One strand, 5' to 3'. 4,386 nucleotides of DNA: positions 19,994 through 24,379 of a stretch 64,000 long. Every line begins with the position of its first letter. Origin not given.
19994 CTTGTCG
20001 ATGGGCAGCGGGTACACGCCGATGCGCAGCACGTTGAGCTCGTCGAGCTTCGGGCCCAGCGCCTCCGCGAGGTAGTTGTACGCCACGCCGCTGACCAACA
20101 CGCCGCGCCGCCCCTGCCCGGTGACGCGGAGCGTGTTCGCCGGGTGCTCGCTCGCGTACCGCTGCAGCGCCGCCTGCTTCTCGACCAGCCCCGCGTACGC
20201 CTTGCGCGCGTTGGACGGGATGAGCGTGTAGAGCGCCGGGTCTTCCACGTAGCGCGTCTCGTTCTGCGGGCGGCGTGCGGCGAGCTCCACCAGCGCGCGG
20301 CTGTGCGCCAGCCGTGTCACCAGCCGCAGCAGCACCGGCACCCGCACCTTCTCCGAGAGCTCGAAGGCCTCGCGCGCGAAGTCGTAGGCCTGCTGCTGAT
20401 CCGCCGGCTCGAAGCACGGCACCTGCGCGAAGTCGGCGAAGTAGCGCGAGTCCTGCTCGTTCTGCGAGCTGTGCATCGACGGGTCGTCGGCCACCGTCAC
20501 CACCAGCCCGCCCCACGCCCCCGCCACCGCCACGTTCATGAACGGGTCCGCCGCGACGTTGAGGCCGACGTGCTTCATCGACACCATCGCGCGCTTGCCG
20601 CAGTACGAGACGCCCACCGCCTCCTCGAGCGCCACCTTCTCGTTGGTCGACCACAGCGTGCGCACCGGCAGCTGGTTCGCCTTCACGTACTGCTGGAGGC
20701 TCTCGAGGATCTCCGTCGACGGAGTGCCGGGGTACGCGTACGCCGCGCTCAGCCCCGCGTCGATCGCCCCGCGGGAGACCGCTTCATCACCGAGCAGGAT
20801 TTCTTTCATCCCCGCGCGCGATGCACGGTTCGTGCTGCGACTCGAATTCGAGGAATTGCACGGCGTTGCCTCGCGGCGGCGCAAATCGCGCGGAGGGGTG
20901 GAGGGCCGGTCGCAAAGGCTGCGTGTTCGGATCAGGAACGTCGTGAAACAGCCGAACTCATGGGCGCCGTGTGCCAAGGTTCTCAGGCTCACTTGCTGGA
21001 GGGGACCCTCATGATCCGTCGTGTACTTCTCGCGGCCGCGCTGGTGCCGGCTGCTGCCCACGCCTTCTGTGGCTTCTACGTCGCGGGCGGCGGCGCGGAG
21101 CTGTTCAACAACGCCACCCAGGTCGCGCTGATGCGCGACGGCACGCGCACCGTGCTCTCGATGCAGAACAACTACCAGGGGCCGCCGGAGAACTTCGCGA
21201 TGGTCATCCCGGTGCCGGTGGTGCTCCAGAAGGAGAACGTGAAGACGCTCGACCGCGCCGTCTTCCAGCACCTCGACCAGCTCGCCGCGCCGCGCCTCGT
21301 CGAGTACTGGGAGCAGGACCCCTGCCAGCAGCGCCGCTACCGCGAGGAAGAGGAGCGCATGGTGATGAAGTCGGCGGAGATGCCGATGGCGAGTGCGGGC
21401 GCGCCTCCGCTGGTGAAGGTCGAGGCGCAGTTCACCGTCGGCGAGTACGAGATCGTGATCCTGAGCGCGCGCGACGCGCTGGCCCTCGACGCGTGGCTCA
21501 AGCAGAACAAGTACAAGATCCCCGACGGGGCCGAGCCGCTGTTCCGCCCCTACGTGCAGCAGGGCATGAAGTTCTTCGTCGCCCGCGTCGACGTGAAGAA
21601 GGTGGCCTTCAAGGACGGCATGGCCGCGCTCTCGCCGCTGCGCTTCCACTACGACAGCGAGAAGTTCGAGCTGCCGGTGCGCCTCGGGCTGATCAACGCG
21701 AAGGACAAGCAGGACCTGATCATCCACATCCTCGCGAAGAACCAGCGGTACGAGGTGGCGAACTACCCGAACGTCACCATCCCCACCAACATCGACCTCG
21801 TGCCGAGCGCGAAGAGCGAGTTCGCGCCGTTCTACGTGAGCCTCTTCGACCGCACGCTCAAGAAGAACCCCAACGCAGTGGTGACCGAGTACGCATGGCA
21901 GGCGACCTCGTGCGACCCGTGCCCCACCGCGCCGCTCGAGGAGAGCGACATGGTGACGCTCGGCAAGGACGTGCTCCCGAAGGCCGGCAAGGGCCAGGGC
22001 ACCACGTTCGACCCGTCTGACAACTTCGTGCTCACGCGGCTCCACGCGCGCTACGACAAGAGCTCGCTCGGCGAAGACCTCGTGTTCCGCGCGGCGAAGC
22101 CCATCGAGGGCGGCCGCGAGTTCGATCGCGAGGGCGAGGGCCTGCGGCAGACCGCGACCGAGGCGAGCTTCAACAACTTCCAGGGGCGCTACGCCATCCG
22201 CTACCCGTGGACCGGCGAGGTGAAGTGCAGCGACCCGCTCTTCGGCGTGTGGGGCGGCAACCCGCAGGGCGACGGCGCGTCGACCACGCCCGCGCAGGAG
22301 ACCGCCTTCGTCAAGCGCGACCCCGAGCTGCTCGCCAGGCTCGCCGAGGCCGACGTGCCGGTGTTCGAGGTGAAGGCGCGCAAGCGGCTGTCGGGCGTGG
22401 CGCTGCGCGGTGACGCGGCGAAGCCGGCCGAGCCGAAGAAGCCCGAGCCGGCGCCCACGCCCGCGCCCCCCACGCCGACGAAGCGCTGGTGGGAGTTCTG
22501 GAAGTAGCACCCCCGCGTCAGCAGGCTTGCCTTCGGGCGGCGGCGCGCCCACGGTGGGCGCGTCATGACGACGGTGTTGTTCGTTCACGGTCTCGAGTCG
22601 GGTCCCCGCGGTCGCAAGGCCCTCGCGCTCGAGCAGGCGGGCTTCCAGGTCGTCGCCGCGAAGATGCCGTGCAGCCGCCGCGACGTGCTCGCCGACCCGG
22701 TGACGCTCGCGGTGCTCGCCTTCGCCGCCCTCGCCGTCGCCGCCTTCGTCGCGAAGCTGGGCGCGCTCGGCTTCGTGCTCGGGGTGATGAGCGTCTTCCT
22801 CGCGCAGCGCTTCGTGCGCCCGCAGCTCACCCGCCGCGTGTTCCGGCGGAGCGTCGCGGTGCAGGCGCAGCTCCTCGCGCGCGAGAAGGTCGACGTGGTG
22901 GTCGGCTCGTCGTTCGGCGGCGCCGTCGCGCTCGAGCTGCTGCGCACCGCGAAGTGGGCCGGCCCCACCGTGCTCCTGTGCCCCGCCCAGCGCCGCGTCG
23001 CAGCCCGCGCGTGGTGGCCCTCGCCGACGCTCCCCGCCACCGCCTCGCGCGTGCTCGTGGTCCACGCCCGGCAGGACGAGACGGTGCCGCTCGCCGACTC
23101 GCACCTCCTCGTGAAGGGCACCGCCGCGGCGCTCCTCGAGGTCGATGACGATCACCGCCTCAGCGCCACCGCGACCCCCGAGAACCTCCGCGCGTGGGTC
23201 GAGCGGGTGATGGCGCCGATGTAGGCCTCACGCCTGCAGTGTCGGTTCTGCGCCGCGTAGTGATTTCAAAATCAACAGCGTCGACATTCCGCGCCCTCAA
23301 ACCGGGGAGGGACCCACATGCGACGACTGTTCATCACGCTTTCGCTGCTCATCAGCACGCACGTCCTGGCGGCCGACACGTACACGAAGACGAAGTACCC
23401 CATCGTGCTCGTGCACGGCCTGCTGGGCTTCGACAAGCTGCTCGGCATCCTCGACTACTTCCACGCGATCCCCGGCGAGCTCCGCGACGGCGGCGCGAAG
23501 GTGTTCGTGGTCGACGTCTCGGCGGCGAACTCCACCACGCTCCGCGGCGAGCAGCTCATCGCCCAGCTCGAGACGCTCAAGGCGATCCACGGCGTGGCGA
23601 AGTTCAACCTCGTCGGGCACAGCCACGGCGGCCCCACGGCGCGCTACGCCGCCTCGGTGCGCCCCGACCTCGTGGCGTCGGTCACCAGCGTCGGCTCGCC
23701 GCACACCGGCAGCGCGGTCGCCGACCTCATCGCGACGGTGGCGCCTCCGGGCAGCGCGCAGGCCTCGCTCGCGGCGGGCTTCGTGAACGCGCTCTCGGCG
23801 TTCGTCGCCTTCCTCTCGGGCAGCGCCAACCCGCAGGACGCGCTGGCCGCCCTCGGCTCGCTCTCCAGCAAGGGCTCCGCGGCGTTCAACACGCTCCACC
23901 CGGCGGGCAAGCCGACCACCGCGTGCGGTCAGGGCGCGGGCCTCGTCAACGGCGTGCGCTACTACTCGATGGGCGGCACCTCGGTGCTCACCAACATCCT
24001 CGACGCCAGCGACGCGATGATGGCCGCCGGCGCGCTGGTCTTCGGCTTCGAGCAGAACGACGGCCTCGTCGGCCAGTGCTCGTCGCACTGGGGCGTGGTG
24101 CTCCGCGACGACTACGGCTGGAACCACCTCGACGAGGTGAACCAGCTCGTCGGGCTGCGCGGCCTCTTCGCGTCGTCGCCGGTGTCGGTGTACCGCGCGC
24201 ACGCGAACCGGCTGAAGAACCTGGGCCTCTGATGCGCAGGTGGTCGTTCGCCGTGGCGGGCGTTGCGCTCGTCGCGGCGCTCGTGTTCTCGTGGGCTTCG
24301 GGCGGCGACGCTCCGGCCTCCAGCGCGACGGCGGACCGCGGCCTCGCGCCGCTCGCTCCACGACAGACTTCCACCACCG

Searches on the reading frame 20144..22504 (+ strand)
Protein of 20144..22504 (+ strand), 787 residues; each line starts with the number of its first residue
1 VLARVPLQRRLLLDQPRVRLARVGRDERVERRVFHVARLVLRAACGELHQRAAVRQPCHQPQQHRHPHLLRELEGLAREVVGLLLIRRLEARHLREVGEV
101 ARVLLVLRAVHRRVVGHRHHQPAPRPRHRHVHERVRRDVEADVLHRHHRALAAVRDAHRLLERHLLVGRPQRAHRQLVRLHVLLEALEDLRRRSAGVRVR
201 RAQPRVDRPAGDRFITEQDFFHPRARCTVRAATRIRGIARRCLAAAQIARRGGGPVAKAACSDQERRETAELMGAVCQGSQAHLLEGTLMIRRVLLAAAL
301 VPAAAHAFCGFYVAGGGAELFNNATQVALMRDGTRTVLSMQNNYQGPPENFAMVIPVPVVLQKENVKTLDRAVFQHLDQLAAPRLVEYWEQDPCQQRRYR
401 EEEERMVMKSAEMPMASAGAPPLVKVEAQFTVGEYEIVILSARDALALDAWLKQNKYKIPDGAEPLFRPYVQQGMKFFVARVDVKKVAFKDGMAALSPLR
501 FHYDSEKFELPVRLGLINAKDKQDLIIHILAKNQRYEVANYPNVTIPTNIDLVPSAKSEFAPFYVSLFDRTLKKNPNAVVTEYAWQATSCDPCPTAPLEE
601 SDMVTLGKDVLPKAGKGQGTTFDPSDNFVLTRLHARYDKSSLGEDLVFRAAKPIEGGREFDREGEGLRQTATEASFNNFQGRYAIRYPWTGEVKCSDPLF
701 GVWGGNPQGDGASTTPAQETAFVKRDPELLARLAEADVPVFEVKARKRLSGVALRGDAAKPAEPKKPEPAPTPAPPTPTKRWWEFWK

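Call 23: search_protein_families(library=pfam, proteins=[window:20144-22504:+], max_evalue=0.01)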
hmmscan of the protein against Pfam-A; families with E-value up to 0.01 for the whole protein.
window:20144-22504:+ (787 aa): 1 family
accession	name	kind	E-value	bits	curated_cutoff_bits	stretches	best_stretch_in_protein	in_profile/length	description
PF10092.14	DUF2330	-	7e-63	212.9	24.7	1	304-649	2-279/279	Uncharacterized protein conserved in bacteria (DUF2330)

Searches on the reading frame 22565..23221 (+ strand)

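Call 23: search_protein_families(library=pfam, proteins=[window:22565-23221:+], max_evalue=0.01)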
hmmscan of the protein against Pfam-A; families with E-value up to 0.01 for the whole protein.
window:22565-23221:+ (219 aa): 3 families
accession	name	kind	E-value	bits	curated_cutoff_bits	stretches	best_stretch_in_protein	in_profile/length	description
PF05728.18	UPF0227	-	0.0016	18.8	21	0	4-26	2-24/187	Uncharacterised protein family (UPF0227)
PF12697.13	Abhydrolase_6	-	0.0058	17.8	26.3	0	4-189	1-140/217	Alpha/beta hydrolase family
PF00561.26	Abhydrolase_1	-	0.0084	16.2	25.8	0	94-128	56-89/245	alpha/beta hydrolase fold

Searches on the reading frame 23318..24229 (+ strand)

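Call 23: search_protein_families(library=pfam, proteins=[window:23318-24229:+], max_evalue=0.01)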
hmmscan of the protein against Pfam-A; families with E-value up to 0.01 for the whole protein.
window:23318-24229:+ (304 aa): 6 families
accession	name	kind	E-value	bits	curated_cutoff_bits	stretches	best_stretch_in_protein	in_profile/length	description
PF00561.26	Abhydrolase_1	-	1.1e-19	71.6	25.8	1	27-203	1-173/245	alpha/beta hydrolase fold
PF02089.21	Palm_thioest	-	1.2e-05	25.6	26.8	1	28-135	1-116/254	Palmitoyl protein thioesterase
PF24708.1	Lip_C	-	0.0003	20.1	27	0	77-139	112-173/380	Lipase-like, C-terminal domain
PF06028.17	DUF915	-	0.0024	17.7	22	0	82-108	91-117/255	Alpha/beta hydrolase of unknown function (DUF915)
PF12697.13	Abhydrolase_6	-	0.0072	17.5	26.3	1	29-167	1-132/217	Alpha/beta hydrolase family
PF07819.20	PGAP1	-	0.0096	16.1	24.3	0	75-134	60-134/233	PGAP1-like alpha/beta domain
